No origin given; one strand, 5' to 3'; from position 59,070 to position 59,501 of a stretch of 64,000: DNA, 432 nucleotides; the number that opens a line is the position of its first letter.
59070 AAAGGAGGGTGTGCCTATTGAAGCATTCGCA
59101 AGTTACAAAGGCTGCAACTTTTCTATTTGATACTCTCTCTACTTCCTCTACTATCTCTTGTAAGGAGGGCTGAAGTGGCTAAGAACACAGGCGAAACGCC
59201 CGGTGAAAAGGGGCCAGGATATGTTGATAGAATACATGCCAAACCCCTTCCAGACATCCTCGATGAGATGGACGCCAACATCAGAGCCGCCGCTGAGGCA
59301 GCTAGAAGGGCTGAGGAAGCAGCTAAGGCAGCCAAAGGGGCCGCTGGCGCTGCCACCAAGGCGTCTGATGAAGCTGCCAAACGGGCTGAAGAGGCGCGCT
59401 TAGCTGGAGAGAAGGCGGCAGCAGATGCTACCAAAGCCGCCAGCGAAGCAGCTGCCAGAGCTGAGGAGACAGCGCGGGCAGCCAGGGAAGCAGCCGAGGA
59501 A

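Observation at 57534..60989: Paralogous Ala/Glu/Arg/Lys-rich long-helix proteins with a shared N-terminal motif, one of them tail-anchored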

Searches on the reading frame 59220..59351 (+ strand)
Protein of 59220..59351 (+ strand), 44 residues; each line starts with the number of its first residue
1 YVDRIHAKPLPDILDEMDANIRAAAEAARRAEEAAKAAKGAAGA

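Call 17: find_related_loci(query=A1, collection=genome_contigs, flank=6000)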
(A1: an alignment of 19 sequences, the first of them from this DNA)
Query A1 (44 aa) in genome_contigs; peptide patterns used: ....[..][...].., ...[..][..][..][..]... (x = any residue, [..] = any of these).
600 stretches matched a pattern (row limit reached: there are more); 62 encode a relative of the query (tblastn E <= 1e-3); 62 distinct loci.
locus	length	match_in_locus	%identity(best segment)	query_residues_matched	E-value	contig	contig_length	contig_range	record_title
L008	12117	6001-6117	67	4-42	2e-10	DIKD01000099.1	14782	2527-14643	MAG TPA_asm: Dehalococcoidia bacterium UBA5627 UBA5627_contig_36803, whole genome shotgun sequence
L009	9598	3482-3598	67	4-42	2e-10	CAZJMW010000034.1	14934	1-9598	MAG TPA_asm: uncultured Dehalococcoidales bacterium isolate binchicken_co43_116 genome assembly, contig: NODE_7201_lengt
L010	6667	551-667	67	4-42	4e-10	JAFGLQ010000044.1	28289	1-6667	MAG: Dehalococcoidaceae bacterium isolate Zod_Metabat.406 k87_4501893, whole genome shotgun sequence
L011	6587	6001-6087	76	5-33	4e-9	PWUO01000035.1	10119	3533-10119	MAG: Dehalococcoidia bacterium isolate CSSed11_241 CS-Sed11-C11180, whole genome shotgun sequence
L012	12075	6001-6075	80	5-29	3e-8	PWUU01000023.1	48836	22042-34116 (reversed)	MAG: Dehalococcoidia bacterium isolate CSSed11_253R1 CS-Sed11-C356, whole genome shotgun sequence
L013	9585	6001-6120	50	4-43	6e-8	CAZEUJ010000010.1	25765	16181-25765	MAG TPA_asm: uncultured Dehalococcoidaceae bacterium isolate binchicken_co33_232 genome assembly, contig: NODE_1807_leng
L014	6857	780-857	77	8-33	1e-7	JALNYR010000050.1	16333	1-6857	MAG: Dehalococcoidia bacterium isolate SO_2017_GW1 bin 192 NODE_13300_length_16333_cov_1.073553_OW334_2017, whole genome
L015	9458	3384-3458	72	4-28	3e-7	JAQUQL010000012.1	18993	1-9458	MAG: Dehalococcoidales bacterium isolate STD1_49 NODE_6612_length_18993_cov_7.708947_Sandtown_D1, whole genome shotgun s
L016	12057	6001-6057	79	4-22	5e-7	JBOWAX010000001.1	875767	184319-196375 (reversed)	MAG: Dehalogenimonas sp. isolate TCA1 NODE_3_length_875767_cov_129.190603, whole genome shotgun sequence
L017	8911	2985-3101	51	4-42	7e-7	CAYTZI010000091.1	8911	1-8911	MAG TPA_asm: uncultured Dehalococcoidaceae bacterium isolate binchicken_co89_628 genome assembly, contig: NODE_16179_len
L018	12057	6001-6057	74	4-22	1e-6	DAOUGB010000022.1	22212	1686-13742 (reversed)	MAG TPA_asm: Dehalococcoidales bacterium isolate R24_90 k131_965742, whole genome shotgun sequence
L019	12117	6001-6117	49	4-42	1e-6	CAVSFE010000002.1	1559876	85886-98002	MAG: uncultured Chloroflexia bacterium isolate MFD04408.bin.1.182 genome assembly, contig: contig_25101, whole genome sh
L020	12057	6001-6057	74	4-22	9e-7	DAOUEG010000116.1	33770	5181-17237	MAG TPA_asm: Dehalococcoidales bacterium isolate N5_247 k139_540543, whole genome shotgun sequence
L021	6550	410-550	49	4-43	3e-6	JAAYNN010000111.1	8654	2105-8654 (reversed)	MAG: Dehalococcoidales bacterium isolate AS21ysBPME_190 125459_AS21, whole genome shotgun sequence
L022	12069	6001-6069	65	4-26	2e-6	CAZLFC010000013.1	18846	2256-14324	MAG TPA_asm: uncultured Dehalococcoidales bacterium isolate SRP068000_co1_598 genome assembly, contig: NODE_4169_length_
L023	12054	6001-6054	78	4-21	2e-6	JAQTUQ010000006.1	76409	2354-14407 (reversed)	MAG: Dehalococcoidales bacterium isolate STB_68 NODE_695_length_76409_cov_4.057038_Sandtown_B, whole genome shotgun sequ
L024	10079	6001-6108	53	4-39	3e-6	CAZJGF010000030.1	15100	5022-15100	MAG TPA_asm: uncultured Dehalococcoidales bacterium isolate binchicken_co34_567 genome assembly, contig: NODE_6531_lengt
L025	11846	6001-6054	72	4-21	2e-6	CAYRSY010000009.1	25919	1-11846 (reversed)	MAG TPA_asm: uncultured Dehalococcoidales bacterium isolate SRP192927_co3_545 genome assembly, contig: NODE_3746_length_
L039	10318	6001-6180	38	5-39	7e-6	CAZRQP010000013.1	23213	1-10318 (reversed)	MAG TPA_asm: uncultured Dehalococcoidaceae bacterium isolate binchicken_co116_378 genome assembly, contig: NODE_2021_len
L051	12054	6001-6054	78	4-21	7e-7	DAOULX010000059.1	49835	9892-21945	MAG TPA_asm: Dehalococcoidales bacterium isolate W31_63 k127_623601, whole genome shotgun sequence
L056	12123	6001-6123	73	4-44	2e-5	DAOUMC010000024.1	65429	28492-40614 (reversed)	MAG TPA_asm: Dehalococcoidales bacterium isolate W31_74 k127_1032852, whole genome shotgun sequence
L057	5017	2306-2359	72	4-21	2e-5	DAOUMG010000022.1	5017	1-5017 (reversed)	MAG TPA_asm: Dehalococcoidaceae bacterium isolate W53_106 k135_341334, whole genome shotgun sequence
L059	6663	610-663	72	4-21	2e-5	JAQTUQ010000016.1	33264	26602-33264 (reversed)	MAG: Dehalococcoidales bacterium isolate STB_68 NODE_2788_length_33264_cov_3.820080_Sandtown_B, whole genome shotgun seq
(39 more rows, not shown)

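Call 28: search_protein_families(library=pfam, proteins=[L056:2885-4087:-, L059:3849-4943:+, L039:2190-2882:+, L017:2925-3350:+, L024:5977-6309:+, L023:5896-6768:+, L019:6601-7497:+, L019:8222-9469:-, L051:3254-4198:-, L018:9797-10525:+], max_evalue=0.001)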
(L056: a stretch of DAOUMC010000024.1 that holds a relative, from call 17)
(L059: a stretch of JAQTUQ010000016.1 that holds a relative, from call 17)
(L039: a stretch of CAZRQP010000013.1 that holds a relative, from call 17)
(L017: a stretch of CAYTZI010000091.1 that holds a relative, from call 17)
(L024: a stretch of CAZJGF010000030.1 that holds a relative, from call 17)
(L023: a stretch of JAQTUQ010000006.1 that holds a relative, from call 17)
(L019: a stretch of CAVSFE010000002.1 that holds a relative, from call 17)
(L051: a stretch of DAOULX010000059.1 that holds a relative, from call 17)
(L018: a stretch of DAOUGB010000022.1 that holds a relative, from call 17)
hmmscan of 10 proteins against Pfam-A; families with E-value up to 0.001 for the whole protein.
L056:2885-4087:- (400 aa): 5 families
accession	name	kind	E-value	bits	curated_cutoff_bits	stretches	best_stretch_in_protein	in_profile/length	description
PF14450.12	FtsA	-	1e-38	133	31.8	2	206-367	2-127/127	Cell division protein FtsA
PF02491.25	SHS2_FTSA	-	1.1e-25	90.2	25.4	1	81-160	1-79/79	SHS2 domain inserted in FTSA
PF06723.19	MreB_Mbl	-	1.2e-13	51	27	1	177-345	120-304/327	MreB/Mbl protein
PF11104.14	PilM_2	-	1.9e-08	34.1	27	1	192-258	170-236/340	Type IV pilus assembly protein PilM;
PF06277.17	EutA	-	1.9e-05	24.2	27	1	193-242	135-183/475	Ethanolamine utilisation protein EutA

L059:3849-4943:+ (364 aa): 2 families
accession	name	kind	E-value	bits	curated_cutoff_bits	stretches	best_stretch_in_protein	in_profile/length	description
PF00091.31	Tubulin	-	5.9e-50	170.6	33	1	12-173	1-190/190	Tubulin/FtsZ family, GTPase domain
PF12327.13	FtsZ_C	-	3.6e-30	104.6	27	1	221-315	1-95/95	FtsZ family, C-terminal domain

L039:2190-2882:+ (230 aa): 1 family
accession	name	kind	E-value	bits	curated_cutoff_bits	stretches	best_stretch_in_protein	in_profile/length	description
PF17278.7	DUF5343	-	0.00021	22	27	1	12-137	1-129/140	Family of unknown function (DUF5343)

L017:2925-3350:+ (141 aa): 0 families

L024:5977-6309:+ (110 aa): 0 families

L023:5896-6768:+ (290 aa): 0 families

L019:6601-7497:+ (298 aa): 1 family
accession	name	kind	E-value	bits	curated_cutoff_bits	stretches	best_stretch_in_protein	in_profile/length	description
PF01040.23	UbiA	-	4.3e-29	102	34.2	1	21-256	3-227/250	UbiA prenyltransferase family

L019:8222-9469:- (415 aa): 2 families
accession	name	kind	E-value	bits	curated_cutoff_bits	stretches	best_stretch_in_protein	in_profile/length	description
PF04055.27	Radical_SAM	-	1.6e-23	84.1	29.5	1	43-204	1-161/166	Radical SAM superfamily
PF06969.22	HemN_C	-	8.3e-05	23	24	1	346-390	21-66/67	HemN C-terminal domain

L051:3254-4198:- (314 aa): 1 family
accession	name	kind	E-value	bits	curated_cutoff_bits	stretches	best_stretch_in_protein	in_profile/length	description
PF03741.22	TerC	-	4e-51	173.7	27.8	1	69-271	1-176/178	Integral membrane protein TerC family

L018:9797-10525:+ (242 aa): 14 families
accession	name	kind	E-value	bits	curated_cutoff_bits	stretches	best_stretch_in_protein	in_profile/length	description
PF01209.24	Ubie_methyltran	-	5.5e-49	167.1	20.1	1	13-242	9-233/233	ubiE/COQ5 methyltransferase family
PF13649.12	Methyltransf_25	-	5.2e-23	82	27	1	55-155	1-96/97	Methyltransferase domain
PF13847.12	Methyltransf_31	-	1.2e-20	74.1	27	1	54-164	6-113/145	Methyltransferase domain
PF08241.18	Methyltransf_11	-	5.3e-20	72.3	21.2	1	56-159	1-94/95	Methyltransferase domain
PF08242.18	Methyltransf_12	-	4.8e-11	43.7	30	1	56-155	1-95/98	Methyltransferase domain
PF05175.20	MTS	-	9.6e-08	32.3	23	1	52-158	32-136/170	Methyltransferase small domain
PF13489.12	Methyltransf_23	-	5e-07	30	27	1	49-174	20-129/164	Methyltransferase domain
PF13679.12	Methyltransf_32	-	5.2e-05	23.7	27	1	44-114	18-91/143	Methyltransferase domain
PF01170.24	UPF0020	-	8.1e-05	22.8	22.3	1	75-125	75-125/197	RMKL-like, methyltransferase domain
PF01596.23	Methyltransf_3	-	0.00019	21.2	22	1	52-113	45-106/204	O-methyltransferase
PF00891.24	Methyltransf_2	-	0.00029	20.7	22.3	1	53-168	64-172/210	O-methyltransferase domain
PF06325.19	PrmA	-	0.00043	20.3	22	1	52-107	162-215/296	Ribosomal protein L11 methyltransferase (PrmA)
PF02390.23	Methyltransf_4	-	0.00043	20.2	24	1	55-129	5-80/173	Putative methyltransferase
PF01135.25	PCMT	-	0.00074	19.8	20.3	0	53-112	75-133/210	Protein-L-isoaspartate(D-aspartate) O-methyltransferase (PCMT)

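Call 32: search_protein_representatives(alignment_id=A1)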
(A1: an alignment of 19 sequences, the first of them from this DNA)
Query: 19 sequences, 44 profile positions. Proteins with E-value up to 0.001 (for the whole library): 176; up to 1e-10: 65; up to 1e-30: 0. The best 150 are listed.
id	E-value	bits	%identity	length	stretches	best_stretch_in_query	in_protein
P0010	2.4e-19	84.8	-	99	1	1-42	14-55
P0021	2.5e-19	84.7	-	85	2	2-43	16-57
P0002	4.0e-19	84.1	-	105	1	2-44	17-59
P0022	9.8e-19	82.8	-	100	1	2-43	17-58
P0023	3.7e-18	81.0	-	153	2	2-44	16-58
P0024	4.9e-18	80.6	-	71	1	2-44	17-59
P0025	6.7e-18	80.2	-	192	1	3-43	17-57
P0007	7.1e-18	80.1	-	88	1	1-43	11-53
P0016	7.8e-18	80.0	-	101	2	2-42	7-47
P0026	1.1e-17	79.5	-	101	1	2-43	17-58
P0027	1.5e-17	79.0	-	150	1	2-43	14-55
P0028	2.2e-17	78.5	-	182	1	1-43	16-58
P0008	2.3e-17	78.4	-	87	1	1-44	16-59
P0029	2.6e-17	78.3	-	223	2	5-40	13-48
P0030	3.1e-17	78.0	-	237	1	2-43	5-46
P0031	3.6e-17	77.8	-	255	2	3-43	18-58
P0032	4.6e-17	77.5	-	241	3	1-44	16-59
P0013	1.5e-16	75.8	-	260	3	1-43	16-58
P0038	4.2e-16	74.4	-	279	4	2-44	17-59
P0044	9.1e-16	73.3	-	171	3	1-44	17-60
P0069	3.5e-12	61.9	-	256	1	5-42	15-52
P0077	7.3e-11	57.6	-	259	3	4-43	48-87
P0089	2.0e-09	53.0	-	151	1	7-42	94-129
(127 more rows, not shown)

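Call 34: find_homologous_proteins(query=A1, max_evalue=0.001)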
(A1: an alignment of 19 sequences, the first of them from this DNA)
Query A1 (19 sequences) (44 aa, profile of the alignment): 32 proteins with E <= 0.001 among 1166 candidates.
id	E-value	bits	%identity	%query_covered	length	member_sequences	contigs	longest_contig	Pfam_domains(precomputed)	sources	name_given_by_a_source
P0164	1.3e-19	87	76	39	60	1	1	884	-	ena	-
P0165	7.7e-19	85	78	91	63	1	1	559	-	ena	-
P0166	3.0e-18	83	76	39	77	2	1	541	-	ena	-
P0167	3.8e-18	83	78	41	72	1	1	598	-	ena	-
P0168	4.5e-18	82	72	41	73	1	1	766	-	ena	-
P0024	1.5e-17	81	71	39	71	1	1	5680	-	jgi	-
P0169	2.3e-17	80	71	64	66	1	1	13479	-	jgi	jgi:hypothetical protein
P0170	3.4e-17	80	78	82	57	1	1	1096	-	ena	-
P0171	8.6e-17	78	70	45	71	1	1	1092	-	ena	-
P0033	1.6e-16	77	75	64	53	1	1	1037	-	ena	-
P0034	2.4e-16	77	76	39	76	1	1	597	-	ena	-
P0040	1.6e-15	74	85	30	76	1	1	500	-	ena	-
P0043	2.9e-15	73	68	91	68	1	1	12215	-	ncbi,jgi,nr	ncbi:MAG: hypothetical protein PHH02_04500 [Dehalococcoidales bacterium]|nr:hypothetical protein [De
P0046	7.4e-15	72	65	59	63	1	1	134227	-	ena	-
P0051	3.0e-14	70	67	41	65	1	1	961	-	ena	-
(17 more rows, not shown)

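Call 37: search_protein_families(library=pfam, proteins=[P0029, P0030, P0031, P0038, P0069, P0077, P0044, P0089], max_evalue=0.01)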
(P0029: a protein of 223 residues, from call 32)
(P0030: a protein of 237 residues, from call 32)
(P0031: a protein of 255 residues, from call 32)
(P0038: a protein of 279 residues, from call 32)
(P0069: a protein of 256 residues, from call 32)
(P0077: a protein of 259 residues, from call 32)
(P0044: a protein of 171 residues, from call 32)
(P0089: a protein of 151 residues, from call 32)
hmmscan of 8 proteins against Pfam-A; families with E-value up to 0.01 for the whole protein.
P0029 (223 aa): 0 families

P0030 (237 aa): 2 families
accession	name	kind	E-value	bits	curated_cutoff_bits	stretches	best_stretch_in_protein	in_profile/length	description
PF13676.11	TIR_2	-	3.9e-15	56.8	28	1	87-175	1-88/122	TIR domain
PF01582.25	TIR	-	2.8e-06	27.7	21.3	1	97-174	16-92/179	TIR domain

P0031 (255 aa): 0 families

P0038 (279 aa): 1 family
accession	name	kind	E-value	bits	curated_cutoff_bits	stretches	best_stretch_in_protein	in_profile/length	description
PF04255.20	DUF433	-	0.00019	21.6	23.6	1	215-262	11-56/56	Protein of unknown function (DUF433)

P0069 (256 aa): 0 families

P0077 (259 aa): 0 families

P0044 (171 aa): 0 families

P0089 (151 aa): 2 families
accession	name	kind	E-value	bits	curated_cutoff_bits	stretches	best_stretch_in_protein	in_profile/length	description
PF21983.2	NikA-like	-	0.00012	22.5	27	1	43-82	2-41/72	Mobilization protein NikA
PF19807.5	DUF6290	-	0.00022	21.8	27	1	46-86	2-42/72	Family of unknown function (DUF6290)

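Call 38: search_solved_structures(query=A1, max_evalue=10, show_alignments=3)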
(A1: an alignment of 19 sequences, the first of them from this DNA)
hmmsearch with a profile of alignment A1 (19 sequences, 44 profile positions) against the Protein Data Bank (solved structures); distinct sequences matched with E-value up to 10: 9.
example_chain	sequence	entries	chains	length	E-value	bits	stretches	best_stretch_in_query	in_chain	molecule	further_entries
6xr2_A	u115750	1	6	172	0.038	16.9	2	22-39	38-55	dTor_3x57R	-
2voi_B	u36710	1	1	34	0.1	15.5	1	7-22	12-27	BH3-INTERACTING DOMAIN DEATH AGONIST P13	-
3h14_A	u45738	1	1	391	0.17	14.8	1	25-37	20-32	Aminotransferase, classes I and II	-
1ddb_A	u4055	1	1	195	1.2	12.1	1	8-22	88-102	PROTEIN (BID)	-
4dzu_B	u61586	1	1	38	2.1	11.3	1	18-36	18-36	3-alpha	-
4dzv_B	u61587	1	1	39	2.3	11.2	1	18-36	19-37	4-alpha/beta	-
6xr1_A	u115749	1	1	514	2.4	11.1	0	22-39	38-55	dTor_9x57R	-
9r1n_A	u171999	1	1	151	4.9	10.1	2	26-42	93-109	sc-apCC-4-DPH-2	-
9r1l_A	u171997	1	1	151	6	9.8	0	26-41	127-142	sc-apCC-4-SN38-1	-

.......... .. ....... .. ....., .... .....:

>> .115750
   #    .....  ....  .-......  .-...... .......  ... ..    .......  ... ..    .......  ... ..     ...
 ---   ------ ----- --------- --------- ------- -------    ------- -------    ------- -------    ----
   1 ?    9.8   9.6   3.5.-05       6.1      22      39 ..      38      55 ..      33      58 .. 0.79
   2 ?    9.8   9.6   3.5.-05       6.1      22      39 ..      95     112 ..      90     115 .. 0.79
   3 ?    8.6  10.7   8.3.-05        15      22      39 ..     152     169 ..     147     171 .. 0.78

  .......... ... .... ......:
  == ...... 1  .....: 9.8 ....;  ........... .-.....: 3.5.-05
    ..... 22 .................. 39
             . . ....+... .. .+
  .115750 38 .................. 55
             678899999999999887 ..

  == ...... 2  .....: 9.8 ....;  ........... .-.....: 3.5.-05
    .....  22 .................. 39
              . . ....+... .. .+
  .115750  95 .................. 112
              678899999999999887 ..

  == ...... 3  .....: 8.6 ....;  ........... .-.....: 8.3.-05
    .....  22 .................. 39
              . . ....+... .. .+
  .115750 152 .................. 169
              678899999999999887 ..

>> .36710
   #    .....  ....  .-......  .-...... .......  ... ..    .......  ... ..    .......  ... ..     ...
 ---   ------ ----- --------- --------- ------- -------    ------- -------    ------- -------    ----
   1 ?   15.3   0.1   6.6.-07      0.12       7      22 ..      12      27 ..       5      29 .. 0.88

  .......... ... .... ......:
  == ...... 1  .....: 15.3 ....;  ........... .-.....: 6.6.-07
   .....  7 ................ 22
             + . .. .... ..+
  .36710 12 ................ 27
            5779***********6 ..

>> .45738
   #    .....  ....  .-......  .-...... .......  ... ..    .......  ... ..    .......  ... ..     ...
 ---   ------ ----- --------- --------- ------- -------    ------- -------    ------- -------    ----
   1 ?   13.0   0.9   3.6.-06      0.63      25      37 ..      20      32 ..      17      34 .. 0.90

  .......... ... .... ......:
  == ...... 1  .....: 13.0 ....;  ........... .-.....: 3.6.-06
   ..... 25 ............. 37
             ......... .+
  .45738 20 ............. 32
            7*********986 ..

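Call 41: find_related_loci(query=A1, collection=viral_contigs, flank=5000)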
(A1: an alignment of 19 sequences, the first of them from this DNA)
Query A1 (44 aa) in viral_contigs; peptide patterns used: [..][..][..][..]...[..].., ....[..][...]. (x = any residue, [..] = any of these).
571 stretches matched a pattern, but none encodes a relative of the query by tblastn (E <= 1e-3).

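Call 60: find_encoding_contigs(protein=P0032, flank=6000, max_places=3)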
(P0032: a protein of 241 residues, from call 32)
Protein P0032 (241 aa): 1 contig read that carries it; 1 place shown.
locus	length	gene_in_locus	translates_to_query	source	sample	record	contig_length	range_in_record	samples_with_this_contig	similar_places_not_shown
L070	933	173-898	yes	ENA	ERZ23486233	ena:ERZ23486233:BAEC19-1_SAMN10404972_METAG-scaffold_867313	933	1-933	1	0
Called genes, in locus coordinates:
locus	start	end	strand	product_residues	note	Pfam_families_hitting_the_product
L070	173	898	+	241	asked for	-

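Call 61: find_encoding_contigs(protein=P0030, flank=6000, max_places=3)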
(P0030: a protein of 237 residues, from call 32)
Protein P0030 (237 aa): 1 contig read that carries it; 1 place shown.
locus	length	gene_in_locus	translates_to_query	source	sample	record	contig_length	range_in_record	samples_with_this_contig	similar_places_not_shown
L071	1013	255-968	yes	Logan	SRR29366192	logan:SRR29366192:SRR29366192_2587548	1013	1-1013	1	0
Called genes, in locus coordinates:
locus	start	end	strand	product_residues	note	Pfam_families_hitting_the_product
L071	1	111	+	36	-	?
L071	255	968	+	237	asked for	PF01582:TIR (weak), PF13676:TIR_2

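Call 67: search_protein_families(library=padloc, proteins=[P0029, P0069, P0030, P0031], max_evalue=0.01)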
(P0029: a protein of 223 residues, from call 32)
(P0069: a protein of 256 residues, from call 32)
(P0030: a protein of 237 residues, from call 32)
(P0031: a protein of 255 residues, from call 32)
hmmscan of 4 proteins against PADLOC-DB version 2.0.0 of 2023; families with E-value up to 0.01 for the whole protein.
P0029 (223 aa): 2 families
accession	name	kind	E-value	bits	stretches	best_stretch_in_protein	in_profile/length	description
PDLC03558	REase_II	-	0.0022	15.4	1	100-140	50-90/293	Type II restriction enzyme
PDLC00553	JetC2|JetC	-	0.0047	12.8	1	22-89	347-414/1361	DUF3584 domain; MukB-like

P0069 (256 aa): 0 families

P0030 (237 aa): 5 families
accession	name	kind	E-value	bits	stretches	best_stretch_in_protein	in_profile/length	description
PDLC05062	PDC-S66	-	6.2e-11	40.3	1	24-175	89-239/282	-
PDLC03957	bSEFIR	-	7e-08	30.7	1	58-226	16-189/412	-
PDLC02012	SAVED5--SAVED_TIR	-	7e-05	20.1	1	86-167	15-95/404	-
PDLC01164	CARF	-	0.0065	13.9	0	68-149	252-336/342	CARF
PDLC00434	ThsB1|ThsB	-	0.0067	13.6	0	87-163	141-218/396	TIR-like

P0031 (255 aa): 2 families
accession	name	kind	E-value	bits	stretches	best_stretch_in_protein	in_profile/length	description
PDLC00553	JetC2|JetC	-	3.4e-05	19.9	1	29-158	856-985/1361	DUF3584 domain; MukB-like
PDLC03868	LmuB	-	0.00099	15.5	1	29-162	306-436/1035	-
